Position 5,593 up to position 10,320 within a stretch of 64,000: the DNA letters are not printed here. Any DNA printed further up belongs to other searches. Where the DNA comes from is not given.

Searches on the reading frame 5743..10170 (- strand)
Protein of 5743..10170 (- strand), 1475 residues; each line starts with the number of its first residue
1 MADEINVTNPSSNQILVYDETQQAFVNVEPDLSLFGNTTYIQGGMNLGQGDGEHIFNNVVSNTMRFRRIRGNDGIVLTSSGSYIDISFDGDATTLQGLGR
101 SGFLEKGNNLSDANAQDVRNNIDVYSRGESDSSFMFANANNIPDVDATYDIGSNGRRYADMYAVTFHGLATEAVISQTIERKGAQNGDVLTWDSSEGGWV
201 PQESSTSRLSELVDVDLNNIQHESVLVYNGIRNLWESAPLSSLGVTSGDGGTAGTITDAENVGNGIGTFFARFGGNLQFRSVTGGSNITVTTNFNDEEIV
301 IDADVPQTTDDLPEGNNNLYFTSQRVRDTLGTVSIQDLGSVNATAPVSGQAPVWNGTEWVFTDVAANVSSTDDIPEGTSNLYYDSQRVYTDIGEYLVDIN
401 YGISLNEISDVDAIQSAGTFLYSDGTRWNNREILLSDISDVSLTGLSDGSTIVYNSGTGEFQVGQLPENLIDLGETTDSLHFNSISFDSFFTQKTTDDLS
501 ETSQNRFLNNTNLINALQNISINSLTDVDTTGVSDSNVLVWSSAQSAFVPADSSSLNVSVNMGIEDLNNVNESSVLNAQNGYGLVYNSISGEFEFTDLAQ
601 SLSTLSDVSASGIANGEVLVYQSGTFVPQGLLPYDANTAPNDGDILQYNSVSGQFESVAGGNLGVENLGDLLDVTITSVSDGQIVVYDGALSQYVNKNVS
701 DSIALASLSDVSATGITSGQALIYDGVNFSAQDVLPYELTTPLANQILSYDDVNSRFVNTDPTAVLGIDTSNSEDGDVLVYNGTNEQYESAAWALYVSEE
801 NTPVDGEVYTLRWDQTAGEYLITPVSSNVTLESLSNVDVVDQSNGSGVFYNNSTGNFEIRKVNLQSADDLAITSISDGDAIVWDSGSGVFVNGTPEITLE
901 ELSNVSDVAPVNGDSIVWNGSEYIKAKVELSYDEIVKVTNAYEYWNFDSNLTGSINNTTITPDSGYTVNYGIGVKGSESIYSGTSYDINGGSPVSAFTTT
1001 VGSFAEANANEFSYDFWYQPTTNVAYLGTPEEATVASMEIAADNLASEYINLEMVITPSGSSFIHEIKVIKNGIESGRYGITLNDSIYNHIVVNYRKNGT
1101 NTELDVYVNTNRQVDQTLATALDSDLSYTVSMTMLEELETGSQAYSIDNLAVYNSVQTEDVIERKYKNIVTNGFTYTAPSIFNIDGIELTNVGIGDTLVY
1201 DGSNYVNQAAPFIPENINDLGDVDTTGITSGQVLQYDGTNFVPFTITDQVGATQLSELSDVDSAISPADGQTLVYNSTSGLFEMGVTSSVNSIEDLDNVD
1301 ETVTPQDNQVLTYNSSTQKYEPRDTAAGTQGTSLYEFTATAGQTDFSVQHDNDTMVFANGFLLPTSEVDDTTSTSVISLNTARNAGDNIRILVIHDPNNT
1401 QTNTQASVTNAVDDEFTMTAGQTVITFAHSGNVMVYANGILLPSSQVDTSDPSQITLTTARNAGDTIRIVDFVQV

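Call 107: search_protein_families(library=phrogs, proteins=[window:5743-10170:-], max_evalue=0.001)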
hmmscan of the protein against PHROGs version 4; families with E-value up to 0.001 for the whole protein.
window:5743-10170:- (1475 aa): 8 families
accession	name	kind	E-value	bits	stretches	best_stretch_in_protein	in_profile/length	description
phrog_24501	-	unknown function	2.6e-30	106.3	1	184-241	52-108/117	-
phrog_13853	-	unknown function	2e-26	93.8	0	664-700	25-61/151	-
phrog_32934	-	unknown function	8.3e-25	88.2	3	574-697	204-321/577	-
phrog_9627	-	unknown function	3.5e-24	86.1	2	664-734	460-537/676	-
phrog_11585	-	unknown function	6.4e-06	26.3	1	1216-1283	92-157/280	-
phrog_4120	-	tail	8.8e-06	25.9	0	1285-1328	167-210/360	minor tail protein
phrog_677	-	tail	3.2e-05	24.5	1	1287-1403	178-292/412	baseplate wedge tail fiber protein connector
phrog_3384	-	unknown function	0.0001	23.7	0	1210-1245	18-53/85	-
